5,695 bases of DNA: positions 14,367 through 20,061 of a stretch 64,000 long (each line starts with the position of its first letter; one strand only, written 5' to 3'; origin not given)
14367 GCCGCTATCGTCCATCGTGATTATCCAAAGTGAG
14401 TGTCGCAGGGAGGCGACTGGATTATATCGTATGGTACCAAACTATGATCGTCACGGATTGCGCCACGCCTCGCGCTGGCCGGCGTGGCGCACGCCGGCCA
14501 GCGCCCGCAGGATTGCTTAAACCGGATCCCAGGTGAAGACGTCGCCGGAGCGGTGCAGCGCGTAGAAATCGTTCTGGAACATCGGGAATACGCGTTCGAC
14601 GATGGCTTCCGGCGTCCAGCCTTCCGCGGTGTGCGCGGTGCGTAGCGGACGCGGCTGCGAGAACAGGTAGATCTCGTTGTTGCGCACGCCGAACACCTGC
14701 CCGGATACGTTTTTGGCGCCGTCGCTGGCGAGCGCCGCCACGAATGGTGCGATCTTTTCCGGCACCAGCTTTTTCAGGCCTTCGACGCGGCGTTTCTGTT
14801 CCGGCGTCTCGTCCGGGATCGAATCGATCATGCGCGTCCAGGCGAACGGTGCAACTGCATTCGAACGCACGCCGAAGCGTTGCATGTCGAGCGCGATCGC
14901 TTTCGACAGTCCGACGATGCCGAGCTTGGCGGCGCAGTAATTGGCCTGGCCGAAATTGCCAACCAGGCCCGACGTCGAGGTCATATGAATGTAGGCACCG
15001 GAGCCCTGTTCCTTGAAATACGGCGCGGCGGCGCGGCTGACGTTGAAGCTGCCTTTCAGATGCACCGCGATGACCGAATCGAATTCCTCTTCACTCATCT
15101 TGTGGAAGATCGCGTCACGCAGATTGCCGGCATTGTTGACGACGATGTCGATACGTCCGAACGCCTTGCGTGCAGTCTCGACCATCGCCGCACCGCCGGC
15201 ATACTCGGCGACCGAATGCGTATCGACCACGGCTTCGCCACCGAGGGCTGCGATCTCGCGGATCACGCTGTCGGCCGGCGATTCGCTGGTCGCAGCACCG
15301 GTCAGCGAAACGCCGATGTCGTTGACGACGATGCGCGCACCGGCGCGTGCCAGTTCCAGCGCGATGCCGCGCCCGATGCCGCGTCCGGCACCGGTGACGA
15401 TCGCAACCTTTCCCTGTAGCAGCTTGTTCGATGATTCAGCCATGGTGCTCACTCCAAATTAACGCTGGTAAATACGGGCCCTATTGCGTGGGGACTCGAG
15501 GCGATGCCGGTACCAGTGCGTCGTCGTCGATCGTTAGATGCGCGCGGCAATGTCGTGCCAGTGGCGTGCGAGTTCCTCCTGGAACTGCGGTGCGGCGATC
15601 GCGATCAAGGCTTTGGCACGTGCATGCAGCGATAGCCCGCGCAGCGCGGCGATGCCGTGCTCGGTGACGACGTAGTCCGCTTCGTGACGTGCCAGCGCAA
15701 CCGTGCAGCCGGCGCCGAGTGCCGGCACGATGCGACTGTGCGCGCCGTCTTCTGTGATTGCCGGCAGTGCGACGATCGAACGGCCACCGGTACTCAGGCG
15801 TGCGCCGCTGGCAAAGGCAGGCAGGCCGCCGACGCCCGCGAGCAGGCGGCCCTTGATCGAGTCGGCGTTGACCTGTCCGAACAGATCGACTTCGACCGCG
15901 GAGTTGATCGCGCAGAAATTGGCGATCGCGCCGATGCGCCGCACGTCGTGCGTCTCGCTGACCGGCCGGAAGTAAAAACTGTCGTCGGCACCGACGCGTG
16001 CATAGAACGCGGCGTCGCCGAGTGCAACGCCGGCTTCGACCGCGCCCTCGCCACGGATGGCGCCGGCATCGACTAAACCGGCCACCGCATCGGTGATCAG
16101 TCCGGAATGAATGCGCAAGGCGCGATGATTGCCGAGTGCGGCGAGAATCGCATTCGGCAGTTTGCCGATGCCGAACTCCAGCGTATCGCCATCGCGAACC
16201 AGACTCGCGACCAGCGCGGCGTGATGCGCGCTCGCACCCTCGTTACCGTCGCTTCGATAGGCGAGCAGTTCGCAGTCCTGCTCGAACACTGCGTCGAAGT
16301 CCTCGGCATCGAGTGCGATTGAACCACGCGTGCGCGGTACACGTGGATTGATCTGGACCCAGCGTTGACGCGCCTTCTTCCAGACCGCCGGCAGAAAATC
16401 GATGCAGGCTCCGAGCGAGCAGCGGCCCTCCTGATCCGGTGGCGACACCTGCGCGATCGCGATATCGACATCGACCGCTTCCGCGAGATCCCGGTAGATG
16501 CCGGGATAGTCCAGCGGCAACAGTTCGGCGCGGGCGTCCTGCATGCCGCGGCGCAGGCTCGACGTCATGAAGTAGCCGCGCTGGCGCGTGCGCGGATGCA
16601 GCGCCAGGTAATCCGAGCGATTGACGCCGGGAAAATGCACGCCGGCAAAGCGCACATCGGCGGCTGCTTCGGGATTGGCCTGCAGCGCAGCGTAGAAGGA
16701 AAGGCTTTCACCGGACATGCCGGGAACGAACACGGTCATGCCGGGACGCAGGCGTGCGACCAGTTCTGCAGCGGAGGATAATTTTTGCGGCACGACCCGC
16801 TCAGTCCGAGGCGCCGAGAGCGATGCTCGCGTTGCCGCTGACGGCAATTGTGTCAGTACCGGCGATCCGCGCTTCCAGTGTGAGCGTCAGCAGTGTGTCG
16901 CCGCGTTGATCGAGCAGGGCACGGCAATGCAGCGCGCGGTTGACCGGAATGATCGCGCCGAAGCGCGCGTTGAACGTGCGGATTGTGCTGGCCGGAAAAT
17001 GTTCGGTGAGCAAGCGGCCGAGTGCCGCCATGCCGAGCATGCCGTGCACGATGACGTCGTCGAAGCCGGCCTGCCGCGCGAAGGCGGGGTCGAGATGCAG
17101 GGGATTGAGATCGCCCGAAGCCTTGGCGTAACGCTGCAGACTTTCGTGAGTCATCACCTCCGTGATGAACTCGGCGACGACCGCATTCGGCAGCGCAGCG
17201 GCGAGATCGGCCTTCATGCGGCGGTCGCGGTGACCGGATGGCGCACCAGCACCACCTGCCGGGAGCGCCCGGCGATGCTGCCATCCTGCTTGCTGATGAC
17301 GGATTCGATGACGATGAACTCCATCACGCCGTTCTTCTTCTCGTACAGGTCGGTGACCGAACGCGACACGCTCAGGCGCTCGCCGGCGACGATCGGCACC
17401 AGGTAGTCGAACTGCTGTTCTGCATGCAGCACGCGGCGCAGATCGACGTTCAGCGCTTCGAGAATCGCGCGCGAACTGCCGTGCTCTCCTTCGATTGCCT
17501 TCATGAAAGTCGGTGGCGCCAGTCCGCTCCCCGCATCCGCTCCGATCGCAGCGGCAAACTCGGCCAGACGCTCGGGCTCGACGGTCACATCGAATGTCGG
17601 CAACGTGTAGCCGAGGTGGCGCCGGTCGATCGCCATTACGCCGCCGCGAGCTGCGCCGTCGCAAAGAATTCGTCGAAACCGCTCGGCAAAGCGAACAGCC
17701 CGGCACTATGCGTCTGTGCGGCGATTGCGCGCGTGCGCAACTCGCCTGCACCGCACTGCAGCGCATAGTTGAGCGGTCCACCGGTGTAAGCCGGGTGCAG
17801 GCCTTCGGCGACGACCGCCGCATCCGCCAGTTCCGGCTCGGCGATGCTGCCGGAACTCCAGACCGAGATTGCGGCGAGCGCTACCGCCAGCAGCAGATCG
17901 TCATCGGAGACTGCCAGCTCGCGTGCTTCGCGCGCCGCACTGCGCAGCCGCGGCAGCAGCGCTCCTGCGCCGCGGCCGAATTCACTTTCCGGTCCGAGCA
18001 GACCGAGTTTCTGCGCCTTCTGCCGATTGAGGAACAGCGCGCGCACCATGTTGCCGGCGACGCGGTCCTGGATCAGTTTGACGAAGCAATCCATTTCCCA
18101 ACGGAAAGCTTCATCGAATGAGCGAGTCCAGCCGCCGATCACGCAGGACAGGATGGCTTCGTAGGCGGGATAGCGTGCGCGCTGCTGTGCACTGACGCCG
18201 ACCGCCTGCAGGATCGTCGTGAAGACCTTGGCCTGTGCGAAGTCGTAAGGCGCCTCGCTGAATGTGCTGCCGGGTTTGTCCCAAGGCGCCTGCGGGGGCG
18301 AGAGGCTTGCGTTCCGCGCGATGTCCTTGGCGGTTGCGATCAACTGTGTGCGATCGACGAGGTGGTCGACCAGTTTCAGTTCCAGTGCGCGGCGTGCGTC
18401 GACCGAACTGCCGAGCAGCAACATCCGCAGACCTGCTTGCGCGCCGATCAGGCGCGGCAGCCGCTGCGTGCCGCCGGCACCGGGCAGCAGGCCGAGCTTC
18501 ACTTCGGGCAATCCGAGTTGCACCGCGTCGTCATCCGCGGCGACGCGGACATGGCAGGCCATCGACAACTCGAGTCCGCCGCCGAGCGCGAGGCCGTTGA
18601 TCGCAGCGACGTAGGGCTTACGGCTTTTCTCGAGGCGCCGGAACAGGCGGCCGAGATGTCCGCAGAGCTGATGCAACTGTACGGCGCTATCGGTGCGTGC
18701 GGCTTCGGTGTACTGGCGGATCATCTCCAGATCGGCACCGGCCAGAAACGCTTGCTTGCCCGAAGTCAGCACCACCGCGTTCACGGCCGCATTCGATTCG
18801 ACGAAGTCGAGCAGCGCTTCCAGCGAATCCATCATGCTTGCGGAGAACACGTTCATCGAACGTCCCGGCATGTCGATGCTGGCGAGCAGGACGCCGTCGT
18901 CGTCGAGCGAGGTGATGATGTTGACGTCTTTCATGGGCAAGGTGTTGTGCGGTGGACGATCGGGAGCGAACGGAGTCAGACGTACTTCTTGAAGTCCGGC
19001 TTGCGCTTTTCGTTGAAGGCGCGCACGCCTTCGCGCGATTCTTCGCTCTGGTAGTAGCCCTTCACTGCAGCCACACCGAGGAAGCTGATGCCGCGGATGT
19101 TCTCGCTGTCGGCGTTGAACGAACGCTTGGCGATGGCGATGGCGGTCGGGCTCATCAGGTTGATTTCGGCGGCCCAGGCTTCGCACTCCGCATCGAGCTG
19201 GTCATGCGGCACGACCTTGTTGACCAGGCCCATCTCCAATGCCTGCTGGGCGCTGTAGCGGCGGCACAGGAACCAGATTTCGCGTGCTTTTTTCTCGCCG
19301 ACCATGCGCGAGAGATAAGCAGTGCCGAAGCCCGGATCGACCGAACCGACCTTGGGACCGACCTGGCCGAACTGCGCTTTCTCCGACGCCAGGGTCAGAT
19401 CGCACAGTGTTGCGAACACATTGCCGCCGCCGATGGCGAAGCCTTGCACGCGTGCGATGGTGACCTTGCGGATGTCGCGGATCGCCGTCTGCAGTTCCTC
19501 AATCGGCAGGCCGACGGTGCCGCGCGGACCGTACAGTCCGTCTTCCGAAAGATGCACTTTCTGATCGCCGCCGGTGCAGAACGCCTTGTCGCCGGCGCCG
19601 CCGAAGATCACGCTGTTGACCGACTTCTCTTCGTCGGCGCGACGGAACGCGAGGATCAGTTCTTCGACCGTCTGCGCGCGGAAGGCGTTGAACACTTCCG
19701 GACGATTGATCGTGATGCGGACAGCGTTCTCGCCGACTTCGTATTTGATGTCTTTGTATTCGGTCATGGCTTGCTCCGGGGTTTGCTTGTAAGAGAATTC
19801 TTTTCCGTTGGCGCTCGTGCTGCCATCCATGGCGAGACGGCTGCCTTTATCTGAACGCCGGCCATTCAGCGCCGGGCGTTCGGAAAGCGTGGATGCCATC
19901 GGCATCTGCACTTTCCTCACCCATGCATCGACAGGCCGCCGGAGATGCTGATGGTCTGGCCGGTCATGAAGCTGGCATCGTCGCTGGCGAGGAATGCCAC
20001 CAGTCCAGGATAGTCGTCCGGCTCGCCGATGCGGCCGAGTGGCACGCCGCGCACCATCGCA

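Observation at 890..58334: Recurrent GTATG-N4-CATAC palindrome in front of at least ten operons: candidate operator of a single undescribed lipid/hydrocarbon regulon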

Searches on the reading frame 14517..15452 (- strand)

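Call 10: search_protein_families(library=pfam, proteins=[window:14517-15452:-], max_evalue=0.00001)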
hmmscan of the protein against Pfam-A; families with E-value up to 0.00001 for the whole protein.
window:14517-15452:- (311 aa): 3 families
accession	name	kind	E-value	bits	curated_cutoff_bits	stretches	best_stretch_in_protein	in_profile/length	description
PF00106.31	adh_short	-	1.7e-41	142.3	26.6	1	15-202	1-179/195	short chain dehydrogenase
PF13561.12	adh_short_C2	-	3.7e-40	138.4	27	1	21-255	1-230/236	Enoyl-(Acyl carrier protein) reductase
PF08659.16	KR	-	2.1e-19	70.6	22.6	1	17-176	3-153/180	KR domain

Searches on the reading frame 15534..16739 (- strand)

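Call 10: search_protein_families(library=pfam, proteins=[window:15534-16739:-], max_evalue=0.00001)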
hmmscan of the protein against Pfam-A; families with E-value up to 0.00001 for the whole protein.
window:15534-16739:- (401 aa): 1 family
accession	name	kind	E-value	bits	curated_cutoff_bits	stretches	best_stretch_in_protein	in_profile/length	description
PF13336.12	AcetylCoA_hyd_C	-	2.2e-46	158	23.7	1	241-392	1-152/154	Acetyl-CoA hydrolase/transferase C-terminal domain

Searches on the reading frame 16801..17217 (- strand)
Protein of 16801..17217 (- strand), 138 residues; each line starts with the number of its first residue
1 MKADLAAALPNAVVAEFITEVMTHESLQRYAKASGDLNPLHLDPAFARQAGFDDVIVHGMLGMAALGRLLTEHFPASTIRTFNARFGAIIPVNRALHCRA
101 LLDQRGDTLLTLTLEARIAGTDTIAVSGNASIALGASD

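Call 10: search_protein_families(library=pfam, proteins=[window:16801-17217:-], max_evalue=0.00001)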
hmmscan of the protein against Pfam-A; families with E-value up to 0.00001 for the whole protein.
window:16801-17217:- (138 aa): 2 families
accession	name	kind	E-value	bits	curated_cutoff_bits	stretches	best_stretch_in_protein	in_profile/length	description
PF01575.25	MaoC_dehydratas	-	4e-20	72.1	27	1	21-101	17-100/123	MaoC like domain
PF13452.11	FAS1_DH_region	-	3.8e-07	30.7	22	1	18-64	10-56/132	FAS1-like, dehydratase domain region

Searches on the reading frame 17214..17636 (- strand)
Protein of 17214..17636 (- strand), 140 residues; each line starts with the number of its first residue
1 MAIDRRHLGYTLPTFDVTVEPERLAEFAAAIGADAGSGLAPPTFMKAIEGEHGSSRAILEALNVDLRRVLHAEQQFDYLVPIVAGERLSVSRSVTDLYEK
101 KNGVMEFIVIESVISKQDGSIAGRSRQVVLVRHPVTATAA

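Call 10: search_protein_families(library=pfam, proteins=[window:17214-17636:-], max_evalue=0.00001)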
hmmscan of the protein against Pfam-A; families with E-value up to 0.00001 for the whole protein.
window:17214-17636:- (140 aa): 2 families
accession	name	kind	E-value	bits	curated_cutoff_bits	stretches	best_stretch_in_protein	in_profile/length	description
PF13452.11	FAS1_DH_region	-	9e-21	74.8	22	1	36-120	45-127/132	FAS1-like, dehydratase domain region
PF22622.2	MFE-2_hydrat-2_N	-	9.2e-07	29.2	27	1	41-121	35-119/130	MFE-2 hydratase 2 N-terminal domain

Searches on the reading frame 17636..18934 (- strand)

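Call 10: search_protein_families(library=pfam, proteins=[window:17636-18934:-], max_evalue=0.00001)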
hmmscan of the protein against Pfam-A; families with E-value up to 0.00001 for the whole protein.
window:17636-18934:- (432 aa): 2 families
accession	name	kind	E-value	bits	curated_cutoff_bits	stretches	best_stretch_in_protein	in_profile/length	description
PF00378.25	ECH_1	-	5.9e-35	121.2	27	1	18-209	7-190/251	Enoyl-CoA hydratase/isomerase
PF16113.10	ECH_2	-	8.6e-31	108.1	27.2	1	25-209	10-188/335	Enoyl-CoA hydratase/isomerase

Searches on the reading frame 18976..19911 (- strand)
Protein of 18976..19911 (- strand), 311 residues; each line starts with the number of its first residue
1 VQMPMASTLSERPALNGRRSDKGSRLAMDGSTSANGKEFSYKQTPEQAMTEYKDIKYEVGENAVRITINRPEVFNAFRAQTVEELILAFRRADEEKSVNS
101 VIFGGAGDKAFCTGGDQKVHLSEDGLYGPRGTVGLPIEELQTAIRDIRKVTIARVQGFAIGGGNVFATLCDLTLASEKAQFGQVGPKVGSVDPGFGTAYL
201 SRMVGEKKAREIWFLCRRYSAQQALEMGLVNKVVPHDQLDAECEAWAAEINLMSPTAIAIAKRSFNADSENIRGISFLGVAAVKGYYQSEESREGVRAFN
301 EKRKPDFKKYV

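Call 10: search_protein_families(library=pfam, proteins=[window:18976-19911:-], max_evalue=0.00001)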
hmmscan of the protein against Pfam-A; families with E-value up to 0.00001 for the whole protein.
window:18976-19911:- (311 aa): 2 families
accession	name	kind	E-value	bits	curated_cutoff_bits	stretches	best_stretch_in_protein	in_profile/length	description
PF00378.25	ECH_1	-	6.6e-67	225.9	27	1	61-309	4-250/251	Enoyl-CoA hydratase/isomerase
PF16113.10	ECH_2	-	4.2e-19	69.7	27.2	1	65-241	3-179/335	Enoyl-CoA hydratase/isomerase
